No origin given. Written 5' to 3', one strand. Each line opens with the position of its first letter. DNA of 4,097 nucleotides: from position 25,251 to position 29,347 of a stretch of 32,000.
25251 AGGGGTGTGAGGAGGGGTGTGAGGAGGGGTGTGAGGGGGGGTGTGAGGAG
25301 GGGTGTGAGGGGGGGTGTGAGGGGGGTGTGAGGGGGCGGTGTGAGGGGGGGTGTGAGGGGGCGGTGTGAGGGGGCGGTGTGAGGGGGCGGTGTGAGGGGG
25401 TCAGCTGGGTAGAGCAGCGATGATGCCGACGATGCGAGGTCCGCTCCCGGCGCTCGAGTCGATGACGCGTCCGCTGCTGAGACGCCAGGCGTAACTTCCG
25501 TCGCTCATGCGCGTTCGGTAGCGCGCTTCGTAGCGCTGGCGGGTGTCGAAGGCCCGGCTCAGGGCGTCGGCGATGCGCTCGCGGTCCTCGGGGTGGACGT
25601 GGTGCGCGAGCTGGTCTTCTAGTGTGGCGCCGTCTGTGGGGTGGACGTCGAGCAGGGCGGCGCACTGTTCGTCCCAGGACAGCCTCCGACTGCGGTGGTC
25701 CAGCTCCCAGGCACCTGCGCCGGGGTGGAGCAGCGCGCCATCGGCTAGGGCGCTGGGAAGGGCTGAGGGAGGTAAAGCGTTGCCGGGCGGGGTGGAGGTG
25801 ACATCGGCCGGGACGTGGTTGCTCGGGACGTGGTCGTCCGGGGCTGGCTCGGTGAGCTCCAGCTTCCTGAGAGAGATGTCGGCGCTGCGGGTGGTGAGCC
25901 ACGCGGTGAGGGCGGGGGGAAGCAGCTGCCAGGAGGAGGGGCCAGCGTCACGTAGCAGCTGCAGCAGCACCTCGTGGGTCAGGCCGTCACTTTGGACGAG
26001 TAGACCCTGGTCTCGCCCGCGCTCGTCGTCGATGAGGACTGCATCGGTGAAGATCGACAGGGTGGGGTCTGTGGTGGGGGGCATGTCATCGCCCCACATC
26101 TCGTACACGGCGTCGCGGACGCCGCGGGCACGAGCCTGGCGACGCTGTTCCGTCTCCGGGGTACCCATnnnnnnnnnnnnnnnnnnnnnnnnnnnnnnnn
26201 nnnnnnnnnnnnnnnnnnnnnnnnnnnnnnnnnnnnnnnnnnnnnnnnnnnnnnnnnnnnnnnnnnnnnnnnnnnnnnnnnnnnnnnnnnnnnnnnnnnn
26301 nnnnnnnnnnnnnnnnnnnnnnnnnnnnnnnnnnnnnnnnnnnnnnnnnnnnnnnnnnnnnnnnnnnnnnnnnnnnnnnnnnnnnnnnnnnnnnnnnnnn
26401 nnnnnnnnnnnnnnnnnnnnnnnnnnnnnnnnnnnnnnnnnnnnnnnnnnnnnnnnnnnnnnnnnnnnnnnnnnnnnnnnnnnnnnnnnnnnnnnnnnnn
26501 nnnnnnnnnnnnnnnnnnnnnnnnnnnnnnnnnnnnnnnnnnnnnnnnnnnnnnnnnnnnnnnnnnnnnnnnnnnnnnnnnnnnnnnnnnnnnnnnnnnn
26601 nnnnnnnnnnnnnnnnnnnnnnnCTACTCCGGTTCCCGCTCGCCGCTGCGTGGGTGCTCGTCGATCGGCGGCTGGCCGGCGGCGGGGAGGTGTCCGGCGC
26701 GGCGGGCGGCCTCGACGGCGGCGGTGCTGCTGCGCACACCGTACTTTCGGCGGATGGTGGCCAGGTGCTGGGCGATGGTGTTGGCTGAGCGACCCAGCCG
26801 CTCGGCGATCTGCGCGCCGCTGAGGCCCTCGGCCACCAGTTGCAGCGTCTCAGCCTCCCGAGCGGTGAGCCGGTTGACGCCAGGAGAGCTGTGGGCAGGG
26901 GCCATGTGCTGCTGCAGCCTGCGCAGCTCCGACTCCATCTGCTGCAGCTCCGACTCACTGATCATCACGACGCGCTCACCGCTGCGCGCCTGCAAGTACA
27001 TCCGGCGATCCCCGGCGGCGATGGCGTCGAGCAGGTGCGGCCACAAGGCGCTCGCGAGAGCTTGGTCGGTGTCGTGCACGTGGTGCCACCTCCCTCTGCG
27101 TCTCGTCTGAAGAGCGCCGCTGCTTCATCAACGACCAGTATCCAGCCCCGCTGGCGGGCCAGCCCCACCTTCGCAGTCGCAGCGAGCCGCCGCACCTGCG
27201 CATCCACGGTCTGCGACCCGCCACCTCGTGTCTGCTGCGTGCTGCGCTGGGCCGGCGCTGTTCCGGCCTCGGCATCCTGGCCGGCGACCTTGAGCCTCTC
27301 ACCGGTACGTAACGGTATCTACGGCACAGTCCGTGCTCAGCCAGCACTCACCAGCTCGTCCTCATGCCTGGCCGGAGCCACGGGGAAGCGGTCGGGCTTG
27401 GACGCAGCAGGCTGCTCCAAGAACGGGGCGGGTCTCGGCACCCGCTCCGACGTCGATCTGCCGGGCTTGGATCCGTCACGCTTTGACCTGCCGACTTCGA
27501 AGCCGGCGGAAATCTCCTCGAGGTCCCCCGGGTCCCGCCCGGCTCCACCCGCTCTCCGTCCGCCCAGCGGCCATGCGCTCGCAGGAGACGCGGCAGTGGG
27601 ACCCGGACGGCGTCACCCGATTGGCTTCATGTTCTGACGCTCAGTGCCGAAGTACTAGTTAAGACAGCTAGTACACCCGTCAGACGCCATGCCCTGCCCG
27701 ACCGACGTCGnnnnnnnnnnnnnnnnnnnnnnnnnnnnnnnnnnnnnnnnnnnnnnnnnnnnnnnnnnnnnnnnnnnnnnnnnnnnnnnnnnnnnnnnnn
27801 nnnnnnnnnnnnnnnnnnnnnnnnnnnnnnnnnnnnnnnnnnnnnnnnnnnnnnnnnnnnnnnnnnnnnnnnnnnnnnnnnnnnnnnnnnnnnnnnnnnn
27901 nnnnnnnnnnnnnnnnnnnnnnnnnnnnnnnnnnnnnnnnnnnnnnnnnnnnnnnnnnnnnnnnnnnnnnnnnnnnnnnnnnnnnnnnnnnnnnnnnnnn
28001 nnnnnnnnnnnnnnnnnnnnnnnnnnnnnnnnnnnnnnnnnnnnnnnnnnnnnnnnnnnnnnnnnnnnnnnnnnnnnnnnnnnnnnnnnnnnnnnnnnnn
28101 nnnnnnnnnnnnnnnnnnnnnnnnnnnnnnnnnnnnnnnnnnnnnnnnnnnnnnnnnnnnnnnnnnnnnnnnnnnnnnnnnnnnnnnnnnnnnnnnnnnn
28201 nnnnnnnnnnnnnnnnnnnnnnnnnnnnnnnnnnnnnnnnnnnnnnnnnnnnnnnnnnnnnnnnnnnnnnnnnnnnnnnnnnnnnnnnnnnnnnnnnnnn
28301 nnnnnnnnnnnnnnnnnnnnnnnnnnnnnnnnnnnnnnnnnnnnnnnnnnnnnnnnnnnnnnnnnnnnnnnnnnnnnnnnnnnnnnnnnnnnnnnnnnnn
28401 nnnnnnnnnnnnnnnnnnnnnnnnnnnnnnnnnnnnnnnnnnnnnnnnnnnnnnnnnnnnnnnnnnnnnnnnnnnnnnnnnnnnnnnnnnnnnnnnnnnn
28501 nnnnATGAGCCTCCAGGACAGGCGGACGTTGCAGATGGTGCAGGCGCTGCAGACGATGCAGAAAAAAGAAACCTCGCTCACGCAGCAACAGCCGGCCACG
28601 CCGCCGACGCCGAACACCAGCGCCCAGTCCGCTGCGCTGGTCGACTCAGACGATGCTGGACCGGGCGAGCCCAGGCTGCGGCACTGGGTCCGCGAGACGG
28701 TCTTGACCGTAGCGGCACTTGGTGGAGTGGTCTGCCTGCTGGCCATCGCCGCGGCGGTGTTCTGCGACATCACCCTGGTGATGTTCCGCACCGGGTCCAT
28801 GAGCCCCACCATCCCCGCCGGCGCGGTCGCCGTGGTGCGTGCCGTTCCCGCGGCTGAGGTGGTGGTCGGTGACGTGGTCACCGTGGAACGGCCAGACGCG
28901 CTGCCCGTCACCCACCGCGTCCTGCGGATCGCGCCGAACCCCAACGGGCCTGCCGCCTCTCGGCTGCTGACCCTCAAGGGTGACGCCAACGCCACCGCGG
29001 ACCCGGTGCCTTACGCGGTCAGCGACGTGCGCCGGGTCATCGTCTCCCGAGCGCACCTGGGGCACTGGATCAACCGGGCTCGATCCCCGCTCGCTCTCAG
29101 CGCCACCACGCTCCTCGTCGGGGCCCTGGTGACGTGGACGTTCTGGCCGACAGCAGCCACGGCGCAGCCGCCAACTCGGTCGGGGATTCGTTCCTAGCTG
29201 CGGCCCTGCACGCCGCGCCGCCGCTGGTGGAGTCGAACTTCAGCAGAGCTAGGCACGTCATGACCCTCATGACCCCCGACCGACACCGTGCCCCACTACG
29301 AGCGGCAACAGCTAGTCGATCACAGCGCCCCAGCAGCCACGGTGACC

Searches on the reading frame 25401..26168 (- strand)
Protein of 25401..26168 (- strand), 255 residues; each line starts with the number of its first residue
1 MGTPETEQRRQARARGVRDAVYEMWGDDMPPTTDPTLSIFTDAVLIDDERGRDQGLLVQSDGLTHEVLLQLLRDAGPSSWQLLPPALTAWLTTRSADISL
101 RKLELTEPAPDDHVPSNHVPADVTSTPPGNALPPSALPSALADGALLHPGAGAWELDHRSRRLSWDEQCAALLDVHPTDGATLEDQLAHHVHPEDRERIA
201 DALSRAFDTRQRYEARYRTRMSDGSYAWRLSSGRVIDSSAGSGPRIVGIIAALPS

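Call 53: search_protein_families(library=pfam, proteins=[window:25401-26168:-], max_evalue=0.01)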
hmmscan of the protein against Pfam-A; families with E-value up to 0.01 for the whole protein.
window:25401-26168:- (255 aa): 1 family
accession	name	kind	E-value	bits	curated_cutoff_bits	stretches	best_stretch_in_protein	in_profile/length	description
PF08447.18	PAS_3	-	2.8e-15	56.8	25.6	1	163-250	2-89/89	PAS fold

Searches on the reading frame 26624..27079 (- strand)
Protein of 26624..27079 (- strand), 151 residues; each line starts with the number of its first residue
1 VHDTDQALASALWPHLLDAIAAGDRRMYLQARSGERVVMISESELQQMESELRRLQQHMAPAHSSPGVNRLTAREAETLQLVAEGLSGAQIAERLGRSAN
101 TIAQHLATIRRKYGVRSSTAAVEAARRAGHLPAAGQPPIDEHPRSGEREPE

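Call 53: search_protein_families(library=pfam, proteins=[window:26624-27079:-], max_evalue=0.01)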
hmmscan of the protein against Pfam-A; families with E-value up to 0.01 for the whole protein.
window:26624-27079:- (151 aa): 12 families
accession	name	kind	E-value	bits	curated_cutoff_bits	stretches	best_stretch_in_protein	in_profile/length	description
PF00196.25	GerE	-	1.4e-12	47.5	23.5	1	70-123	2-55/57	Bacterial regulatory proteins, luxR family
PF08281.18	Sigma70_r4_2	-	4.3e-07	29.9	25.7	1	69-112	9-53/54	Sigma-70, region 4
PF14493.12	HTH_40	-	5.7e-07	30.2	27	1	76-111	3-38/89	Helix-turn-helix domain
PF13384.12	HTH_23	-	5.2e-06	26.5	24.6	1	74-108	6-40/50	Homeodomain-like domain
PF13936.12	HTH_38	-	2.5e-05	24.4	27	1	80-106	15-41/44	Helix-turn-helix domain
PF08279.18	HTH_11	-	7.8e-05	22.9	25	1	84-129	13-53/55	HTH domain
PF02604.26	PhdYeFM_antitox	-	0.0034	17.6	29.8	1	15-57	15-57/74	Antitoxin Phd_YefM, type II toxin-antitoxin system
PF13700.11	DUF4158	-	0.0038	17.6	27.4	1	76-123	69-117/165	Domain of unknown function (DUF4158)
PF14355.11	Abi_C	-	0.004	17.6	24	0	77-115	9-51/83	Abortive infection C-terminus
PF04545.22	Sigma70_r4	-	0.0042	17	24.1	1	70-112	4-47/50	Sigma-70, region 4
PF01726.22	LexA_DNA_bind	-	0.0067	16.6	23.7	0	87-114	27-55/65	LexA DNA binding domain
PF13551.12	HTH_29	-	0.0082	16.7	28.1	0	77-107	3-34/64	Winged helix-turn helix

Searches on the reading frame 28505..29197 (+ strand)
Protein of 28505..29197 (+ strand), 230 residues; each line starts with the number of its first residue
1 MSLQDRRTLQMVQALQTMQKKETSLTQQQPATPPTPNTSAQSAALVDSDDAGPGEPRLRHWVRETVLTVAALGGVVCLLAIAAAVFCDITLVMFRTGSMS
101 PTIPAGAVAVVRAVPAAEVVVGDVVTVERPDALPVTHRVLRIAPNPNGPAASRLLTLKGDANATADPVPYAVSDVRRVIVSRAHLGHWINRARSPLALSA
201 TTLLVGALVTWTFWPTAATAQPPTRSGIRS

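Call 53: search_protein_families(library=pfam, proteins=[window:28505-29197:+], max_evalue=0.01)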
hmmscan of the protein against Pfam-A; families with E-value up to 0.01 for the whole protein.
window:28505-29197:+ (230 aa): 1 family
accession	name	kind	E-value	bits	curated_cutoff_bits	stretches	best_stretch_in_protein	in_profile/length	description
PF10502.14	Peptidase_S26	-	0.00086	19.7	22.9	1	75-139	10-77/168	Signal peptidase, peptidase S26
